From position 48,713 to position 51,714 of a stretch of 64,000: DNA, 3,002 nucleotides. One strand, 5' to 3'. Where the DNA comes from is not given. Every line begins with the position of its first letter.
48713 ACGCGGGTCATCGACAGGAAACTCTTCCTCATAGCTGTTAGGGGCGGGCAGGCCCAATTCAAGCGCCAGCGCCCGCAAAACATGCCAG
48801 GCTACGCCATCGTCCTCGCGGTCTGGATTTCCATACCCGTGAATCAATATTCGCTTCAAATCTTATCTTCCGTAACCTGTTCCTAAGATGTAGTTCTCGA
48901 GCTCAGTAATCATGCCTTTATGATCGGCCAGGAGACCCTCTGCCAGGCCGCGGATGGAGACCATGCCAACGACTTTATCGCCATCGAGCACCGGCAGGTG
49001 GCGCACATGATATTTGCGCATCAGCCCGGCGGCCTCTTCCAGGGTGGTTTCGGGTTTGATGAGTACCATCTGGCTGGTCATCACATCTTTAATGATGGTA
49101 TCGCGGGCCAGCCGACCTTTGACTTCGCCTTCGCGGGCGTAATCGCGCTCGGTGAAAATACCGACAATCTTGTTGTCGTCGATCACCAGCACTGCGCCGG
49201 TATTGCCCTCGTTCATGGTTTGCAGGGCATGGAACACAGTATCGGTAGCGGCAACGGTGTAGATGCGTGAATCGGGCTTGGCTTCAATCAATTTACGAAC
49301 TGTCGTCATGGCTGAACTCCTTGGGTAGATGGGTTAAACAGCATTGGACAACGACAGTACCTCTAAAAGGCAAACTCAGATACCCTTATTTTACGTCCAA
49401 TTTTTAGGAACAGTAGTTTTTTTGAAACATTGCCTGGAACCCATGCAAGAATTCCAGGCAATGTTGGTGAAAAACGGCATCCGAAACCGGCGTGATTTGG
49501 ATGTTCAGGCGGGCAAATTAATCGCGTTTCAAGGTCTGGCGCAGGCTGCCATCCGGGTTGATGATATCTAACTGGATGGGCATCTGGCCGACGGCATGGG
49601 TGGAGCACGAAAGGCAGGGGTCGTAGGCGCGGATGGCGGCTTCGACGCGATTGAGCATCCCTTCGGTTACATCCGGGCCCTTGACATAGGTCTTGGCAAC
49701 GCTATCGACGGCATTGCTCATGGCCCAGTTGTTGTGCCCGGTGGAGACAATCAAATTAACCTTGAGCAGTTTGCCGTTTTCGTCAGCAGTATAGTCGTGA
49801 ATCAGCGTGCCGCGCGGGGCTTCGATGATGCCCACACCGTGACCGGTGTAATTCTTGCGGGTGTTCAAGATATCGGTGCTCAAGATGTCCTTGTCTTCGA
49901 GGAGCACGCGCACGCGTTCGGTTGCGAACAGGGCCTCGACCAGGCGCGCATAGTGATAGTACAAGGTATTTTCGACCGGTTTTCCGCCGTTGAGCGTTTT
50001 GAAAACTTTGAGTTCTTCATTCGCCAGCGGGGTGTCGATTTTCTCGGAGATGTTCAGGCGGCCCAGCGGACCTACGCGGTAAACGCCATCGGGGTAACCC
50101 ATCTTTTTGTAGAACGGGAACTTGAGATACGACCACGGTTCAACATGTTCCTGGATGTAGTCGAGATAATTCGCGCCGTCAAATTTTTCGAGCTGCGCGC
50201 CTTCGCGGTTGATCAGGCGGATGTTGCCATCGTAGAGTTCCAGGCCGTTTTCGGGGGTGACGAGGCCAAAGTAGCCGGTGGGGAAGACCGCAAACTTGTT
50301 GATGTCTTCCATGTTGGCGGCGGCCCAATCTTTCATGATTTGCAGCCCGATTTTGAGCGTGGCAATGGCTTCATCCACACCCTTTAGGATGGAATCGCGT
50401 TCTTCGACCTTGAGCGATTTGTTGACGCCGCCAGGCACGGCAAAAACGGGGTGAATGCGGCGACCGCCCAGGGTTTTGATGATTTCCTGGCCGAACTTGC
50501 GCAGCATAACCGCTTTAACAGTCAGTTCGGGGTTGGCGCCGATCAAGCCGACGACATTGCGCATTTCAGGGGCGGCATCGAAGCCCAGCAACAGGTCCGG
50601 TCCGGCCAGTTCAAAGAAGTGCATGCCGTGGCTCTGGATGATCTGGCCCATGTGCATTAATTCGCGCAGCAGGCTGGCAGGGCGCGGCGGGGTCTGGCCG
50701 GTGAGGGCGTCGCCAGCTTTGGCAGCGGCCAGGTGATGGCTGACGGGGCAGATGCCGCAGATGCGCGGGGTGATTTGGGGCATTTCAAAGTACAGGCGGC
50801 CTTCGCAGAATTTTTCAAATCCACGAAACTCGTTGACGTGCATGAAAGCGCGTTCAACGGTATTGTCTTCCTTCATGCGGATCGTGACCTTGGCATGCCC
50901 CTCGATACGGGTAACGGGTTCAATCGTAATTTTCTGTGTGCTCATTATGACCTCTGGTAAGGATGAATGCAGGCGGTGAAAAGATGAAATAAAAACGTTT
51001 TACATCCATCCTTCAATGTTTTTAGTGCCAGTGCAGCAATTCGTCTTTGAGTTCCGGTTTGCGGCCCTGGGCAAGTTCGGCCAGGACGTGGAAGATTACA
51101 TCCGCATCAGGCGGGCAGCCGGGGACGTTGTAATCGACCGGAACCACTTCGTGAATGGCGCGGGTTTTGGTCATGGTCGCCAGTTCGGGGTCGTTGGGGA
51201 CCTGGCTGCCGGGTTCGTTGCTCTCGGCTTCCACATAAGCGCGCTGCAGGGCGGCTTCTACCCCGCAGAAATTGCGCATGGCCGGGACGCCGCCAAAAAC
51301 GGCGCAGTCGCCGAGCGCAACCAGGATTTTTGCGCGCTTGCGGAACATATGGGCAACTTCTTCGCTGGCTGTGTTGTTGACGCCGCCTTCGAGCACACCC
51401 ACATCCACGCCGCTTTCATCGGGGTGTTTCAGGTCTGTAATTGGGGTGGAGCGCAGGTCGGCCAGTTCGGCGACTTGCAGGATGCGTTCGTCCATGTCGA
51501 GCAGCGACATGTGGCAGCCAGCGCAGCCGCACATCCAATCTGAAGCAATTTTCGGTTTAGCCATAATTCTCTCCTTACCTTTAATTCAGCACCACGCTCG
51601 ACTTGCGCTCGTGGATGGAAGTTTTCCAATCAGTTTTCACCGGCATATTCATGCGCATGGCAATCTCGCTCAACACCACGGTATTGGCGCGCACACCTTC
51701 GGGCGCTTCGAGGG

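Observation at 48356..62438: FeFe-hydrogenase-style sensor/flavoprotein cassette wired to a NiFe hydrogenase: two different NuoE/NuoF pairs, no HydA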

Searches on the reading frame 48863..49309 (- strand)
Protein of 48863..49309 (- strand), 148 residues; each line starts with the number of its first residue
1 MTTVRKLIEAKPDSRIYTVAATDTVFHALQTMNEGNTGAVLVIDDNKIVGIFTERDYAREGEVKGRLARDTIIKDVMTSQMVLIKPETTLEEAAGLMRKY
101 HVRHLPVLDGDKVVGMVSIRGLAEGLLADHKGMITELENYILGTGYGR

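Call 4: search_protein_families(library=pfam, proteins=[window:48863-49309:-])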
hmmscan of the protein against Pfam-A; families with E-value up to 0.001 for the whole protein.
window:48863-49309:- (148 aa): 1 family
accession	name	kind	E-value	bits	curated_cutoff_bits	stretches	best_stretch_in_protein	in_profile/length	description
PF00571.33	CBS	-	2.8e-27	95.2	24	2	73-125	1-54/57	CBS domain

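Call 5: search_protein_families(library=ncbifam, proteins=[window:48863-49309:-])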
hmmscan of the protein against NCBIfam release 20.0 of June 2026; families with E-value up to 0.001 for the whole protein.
window:48863-49309:- (148 aa): 25 families
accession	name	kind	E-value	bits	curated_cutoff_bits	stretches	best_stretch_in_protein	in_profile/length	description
TIGR00393.1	kpsF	subfamily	1.2e-14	54.5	203.7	1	14-117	165-267/268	KpsF/GutQ family sugar-phosphate isomerase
NF041552.1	TF_PrdR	equivalog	5.4e-14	51.4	795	1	14-133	14-132/577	sigma-54 dependent transcriptional regulator PrdR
NF008141.0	PRK10892.1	equivalog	5.5e-11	42.3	505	1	14-121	214-321/328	arabinose-5-phosphate isomerase KdsD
NF011447.0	PRK14869.2-3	equivalog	3.6e-10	39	522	1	73-123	70-121/540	putative manganese-dependent inorganic diphosphatase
NF053603.1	HhpR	exception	5.6e-10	38.9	520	1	73-121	3-53/282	CBS domain-containing high hydrostatic pressure regulator HhpR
TIGR01302.1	IMP_dehydrog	equivalog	6.6e-10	38.4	481.5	1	16-124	90-198/450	IMP dehydrogenase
NF011443.0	PRK14869.1-5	equivalog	1.6e-08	33.5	335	1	71-130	69-129/546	putative manganese-dependent inorganic diphosphatase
NF041569.1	A-tRNAntase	equivalog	2.3e-08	32.8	1440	1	67-126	305-364/880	A-adding tRNA nucleotidyltransferase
NF011440.0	PRK14869.1-2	equivalog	1.1e-07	31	746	1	72-130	68-127/541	putative manganese-dependent inorganic diphosphatase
NF053863.1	DS11_antiphage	equivalog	3.8e-07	29.5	260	1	79-131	83-136/305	CBS domain-containing anti-phage protein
NF008581.0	PRK11543.1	equivalog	5.5e-07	28.9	481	1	11-122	204-315/321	arabinose-5-phosphate isomerase GutQ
NF011449.0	PRK14869.2-5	equivalog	6.6e-07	28.7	411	1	71-127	67-125/451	putative manganese-dependent inorganic diphosphatase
NF005493.0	PRK07107.1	equivalog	1.3e-06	27.3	585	1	44-145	135-237/502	IMP dehydrogenase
NF005869.0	PRK07807.1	equivalog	1.4e-06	27.6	549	1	17-120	100-198/479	GuaB1 family IMP dehydrogenase-related protein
NF011445.0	PRK14869.2-1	equivalog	2e-06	26.6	483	1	73-130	70-128/548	putative manganese-dependent inorganic diphosphatase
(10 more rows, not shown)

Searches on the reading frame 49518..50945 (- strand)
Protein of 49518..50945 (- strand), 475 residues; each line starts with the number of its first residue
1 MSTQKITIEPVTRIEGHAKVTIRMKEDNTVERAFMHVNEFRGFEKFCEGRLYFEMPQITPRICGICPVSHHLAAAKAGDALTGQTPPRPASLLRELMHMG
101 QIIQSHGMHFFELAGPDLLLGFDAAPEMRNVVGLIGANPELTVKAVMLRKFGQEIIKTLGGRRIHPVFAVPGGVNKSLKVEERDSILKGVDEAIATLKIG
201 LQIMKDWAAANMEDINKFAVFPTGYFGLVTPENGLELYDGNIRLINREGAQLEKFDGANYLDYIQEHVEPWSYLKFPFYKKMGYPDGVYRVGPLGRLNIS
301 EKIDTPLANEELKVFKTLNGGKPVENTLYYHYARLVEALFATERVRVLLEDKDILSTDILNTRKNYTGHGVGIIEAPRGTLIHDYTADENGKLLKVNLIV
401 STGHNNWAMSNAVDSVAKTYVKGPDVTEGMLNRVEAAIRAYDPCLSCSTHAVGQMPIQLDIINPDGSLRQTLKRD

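Call 4: search_protein_families(library=pfam, proteins=[window:49518-50945:-])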
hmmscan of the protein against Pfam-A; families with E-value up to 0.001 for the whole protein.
window:49518-50945:- (475 aa): 1 family
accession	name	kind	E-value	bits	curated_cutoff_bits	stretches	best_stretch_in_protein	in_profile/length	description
PF00374.24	NiFeSe_Hases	-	2.2e-29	103.2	25.8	2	41-117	1-77/508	Nickel-dependent hydrogenase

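Call 5: search_protein_families(library=ncbifam, proteins=[window:49518-50945:-])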
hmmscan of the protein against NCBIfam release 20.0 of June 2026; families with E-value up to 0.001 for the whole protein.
window:49518-50945:- (475 aa): 11 families
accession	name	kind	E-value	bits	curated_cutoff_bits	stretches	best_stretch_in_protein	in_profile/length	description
NF041785.2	VhuA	equivalog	6.2e-135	450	800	1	4-421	2-417/418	F420-non-reducing hydrogenase Vhu subunit A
NF040828.1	sulfhyd_ShyA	equivalog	1.6e-52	178.8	700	1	6-452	3-413/415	NAD(P)-dependent hydrogenase/sulfhydrogenase 2 subunit alpha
NF033181.1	NiFeSe_hydrog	equivalog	4.2e-45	154.6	600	2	4-125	2-122/507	nickel-dependent hydrogenase large subunit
NF045518.1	H2_NiFeSe_large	exception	7.1e-44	150.4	780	2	5-178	3-183/485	NiFeSe hydrogenase large subunit HysA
TIGR03295.1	frhA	equivalog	1.7e-43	149.2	392.5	2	3-193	2-181/412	coenzyme F420 hydrogenase subunit alpha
NF040832.1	sulfhyd_HydA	equivalog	3.7e-37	128.4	880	1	6-452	5-424/426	NADPH-dependent hydrogenase/sulfhydrogenase 1 subunit alpha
NF007778.0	PRK10467.1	equivalog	8.9e-21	73.8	969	2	3-117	2-115/567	hydrogenase 2 large subunit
NF007550.0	PRK10170.1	equivalog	1.2e-20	73.5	1101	2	4-123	17-136/597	Ni/Fe-hydrogenase large subunit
NF004739.1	PRK06075.1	equivalog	1.3e-09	37.3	360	1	15-192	13-171/384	NADH-quinone oxidoreductase subunit D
NF041786.2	VhuU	equivalog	1.3e-07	31.3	70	1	427-452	4-29/45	F420-non-reducing hydrogenase selenoprotein subunit VhuU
TIGR01962.1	NuoD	equivalog_domain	3.2e-06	26.3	459.35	1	29-108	28-108/386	NADH dehydrogenase (quinone) subunit D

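Call 6: search_solved_structures(query=window:49518-50945:-)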
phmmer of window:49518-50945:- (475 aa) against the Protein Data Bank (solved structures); distinct sequences matched with E-value up to 0.001: 71 (the best 60 are shown).
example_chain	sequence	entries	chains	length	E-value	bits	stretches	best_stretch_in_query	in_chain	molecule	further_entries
7t2r_D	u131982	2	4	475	1.6e-171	574.7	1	5-475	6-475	NiFe hydrogenase large subunit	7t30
5odc_F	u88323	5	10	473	1.5e-125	423.1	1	5-458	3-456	Methyl-viologen reducing hydrogenase subunit A | Methyl-viologen reducing hydrogenase, subunit A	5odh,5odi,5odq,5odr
5xf9_D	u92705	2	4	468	2.6e-124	419.1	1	2-450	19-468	NAD-reducing hydrogenase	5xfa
9sfi_g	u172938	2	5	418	1.1e-118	400.6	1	5-419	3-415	Coenzyme F420-reducing hydrogenase, alpha subunit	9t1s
9sw2_F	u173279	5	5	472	4.1e-117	395.3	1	5-468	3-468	F420-non-reducing hydrogenase subunit A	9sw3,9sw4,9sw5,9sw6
9nez_D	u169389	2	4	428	1.6e-33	119.7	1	6-452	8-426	Sulfhydrogenase 1 subunit alpha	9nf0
5yxy_A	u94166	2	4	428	2.8e-33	118.9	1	6-451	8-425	Cytosolic NiFe-hydrogenase, alpha subunit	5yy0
9e15_B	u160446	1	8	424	1.1e-32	117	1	6-450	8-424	Sulfhydrogenase 1 subunit alpha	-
9e1j_B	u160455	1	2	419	1.2e-32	116.8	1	6-450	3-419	Sulfhydrogenase 1 subunit alpha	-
5jsu_B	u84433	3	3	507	4.5e-29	105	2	5-176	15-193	Periplasmic [NiFeSe] hydrogenase, large subunit, selenocysteine-containing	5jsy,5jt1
6qgt_A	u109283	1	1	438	4.3e-28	101.8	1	3-196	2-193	F420-reducing hydrogenase, subunit alpha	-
6qgr_A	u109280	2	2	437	5.6e-28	101.4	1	4-196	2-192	Coenzyme F420 hydrogenase subunit alpha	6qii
9r51_A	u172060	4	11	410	8.3e-28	100.9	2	6-178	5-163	F420-reducing [NiFe]-hydrogenase from Methanothermococcus thermolithotrophicus subunit alp | F420-reducing [NiFe]-hydrogenase from Methanothermococcus thermolit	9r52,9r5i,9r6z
5jsh_B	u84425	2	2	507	1.5e-27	100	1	5-176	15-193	Periplasmic [NiFeSe] hydrogenase, large subunit, selenocysteine-containing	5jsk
6z8m_B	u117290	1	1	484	2e-27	99.6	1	5-176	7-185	Periplasmic [NiFeSe] hydrogenase, large subunit, selenocysteine-containing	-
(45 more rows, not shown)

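Call 67: list_cluster_members(proteins=[P0001, window:49518-50945:-, window:55868-57655:-])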
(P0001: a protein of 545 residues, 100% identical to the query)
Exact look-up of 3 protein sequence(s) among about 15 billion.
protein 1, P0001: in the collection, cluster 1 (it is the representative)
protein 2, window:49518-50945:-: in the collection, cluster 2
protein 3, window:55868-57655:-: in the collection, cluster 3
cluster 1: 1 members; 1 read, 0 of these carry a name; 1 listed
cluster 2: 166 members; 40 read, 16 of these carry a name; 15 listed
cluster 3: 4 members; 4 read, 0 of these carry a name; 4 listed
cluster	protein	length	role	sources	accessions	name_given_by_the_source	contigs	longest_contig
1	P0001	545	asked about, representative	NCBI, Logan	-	-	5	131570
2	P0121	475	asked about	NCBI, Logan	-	-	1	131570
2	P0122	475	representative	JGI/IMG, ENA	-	NAD-reducing hydrogenase large subunit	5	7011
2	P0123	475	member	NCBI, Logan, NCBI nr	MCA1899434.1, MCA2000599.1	MAG: Ni/Fe hydrogenase subunit alpha [Chloroflexi bacterium] | Ni/Fe hydrogenase subunit alpha [Chloroflexota bacterium]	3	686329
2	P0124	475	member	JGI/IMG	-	NAD-reducing hydrogenase large subunit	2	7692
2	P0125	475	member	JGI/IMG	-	NAD-reducing hydrogenase large subunit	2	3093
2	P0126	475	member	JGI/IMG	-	NAD-reducing hydrogenase large subunit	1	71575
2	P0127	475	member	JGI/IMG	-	NAD-reducing hydrogenase large subunit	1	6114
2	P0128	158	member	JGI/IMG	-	NAD-reducing hydrogenase large subunit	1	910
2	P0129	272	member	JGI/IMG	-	NAD-reducing hydrogenase large subunit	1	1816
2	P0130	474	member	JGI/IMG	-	NAD-reducing hydrogenase large subunit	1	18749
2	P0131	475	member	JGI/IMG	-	NAD-reducing hydrogenase large subunit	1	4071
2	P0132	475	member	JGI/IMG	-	NAD-reducing hydrogenase large subunit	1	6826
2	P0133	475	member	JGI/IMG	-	NAD-reducing hydrogenase large subunit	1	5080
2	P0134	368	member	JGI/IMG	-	NAD-reducing hydrogenase large subunit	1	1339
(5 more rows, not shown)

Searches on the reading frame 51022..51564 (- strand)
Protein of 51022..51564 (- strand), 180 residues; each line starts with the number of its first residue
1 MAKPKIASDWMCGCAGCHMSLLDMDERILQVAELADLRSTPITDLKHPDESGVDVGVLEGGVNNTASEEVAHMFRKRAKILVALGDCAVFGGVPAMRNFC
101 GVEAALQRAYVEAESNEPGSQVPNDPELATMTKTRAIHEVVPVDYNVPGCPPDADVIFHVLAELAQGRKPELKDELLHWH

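Call 4: search_protein_families(library=pfam, proteins=[window:51022-51564:-])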
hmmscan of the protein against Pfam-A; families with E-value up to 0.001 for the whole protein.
window:51022-51564:- (180 aa): 1 family
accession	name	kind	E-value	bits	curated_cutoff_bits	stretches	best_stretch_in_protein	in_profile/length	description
PF01058.29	Oxidored_q6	-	1.1e-29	103.2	27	1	14-164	1-128/128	NADH ubiquinone oxidoreductase, 20 Kd subunit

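Call 5: search_protein_families(library=ncbifam, proteins=[window:51022-51564:-])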
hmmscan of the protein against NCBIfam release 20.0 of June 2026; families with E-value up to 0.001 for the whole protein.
window:51022-51564:- (180 aa): 12 families
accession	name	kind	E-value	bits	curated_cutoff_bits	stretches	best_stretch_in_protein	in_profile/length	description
NF045875.1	F420_non_VhuG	exception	1.6e-36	126.1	450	1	3-174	4-173/286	F420-non-reducing hydrogenase subunit VhuG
NF040831.1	sulfhyd_ShyD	equivalog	5.8e-19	68.6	460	1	11-174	8-157/240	NAD(P)-dependent hydrogenase/sulfhydrogenase 2 subunit delta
TIGR03294.1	FrhG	equivalog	4.6e-16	59.2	245.5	1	4-94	2-94/228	coenzyme F420 hydrogenase subunit gamma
NF040836.1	sulfhyd_HydD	equivalog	9.4e-16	57.8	500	1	5-171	7-160/261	NADPH-dependent hydrogenase/sulfhydrogenase 1 subunit delta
TIGR01957.1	nuoB_fam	subfamily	2.2e-07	30.9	142.7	1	133-165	107-139/145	NADH-quinone oxidoreductase subunit B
NF045520.1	H2_NiFeSe_small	exception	5.7e-07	29.2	470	0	65-123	131-189/314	NiFeSe hydrogenase small subunit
NF005012.1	PRK06411.1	subfamily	6.9e-07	28.9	116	1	134-166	124-156/166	NADH-quinone oxidoreductase subunit NuoB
NF011394.0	PRK14819.1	equivalog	8.8e-05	22.2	312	1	135-165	123-153/264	NADH-quinone oxidoreductase subunit B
NF011395.0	PRK14820.1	equivalog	0.00011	22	263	0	133-164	122-153/180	NADH-quinone oxidoreductase subunit B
NF011391.0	PRK14816.1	equivalog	0.00018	21.1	283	0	135-166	144-175/196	NADH-quinone oxidoreductase subunit B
TIGR00391.1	hydA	subfamily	0.00018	20.7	179.5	0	132-173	173-217/365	hydrogenase small subunit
NF011390.0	PRK14815.1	equivalog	0.00026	20.4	281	0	134-165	123-154/183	NADH dehydrogenase subunit B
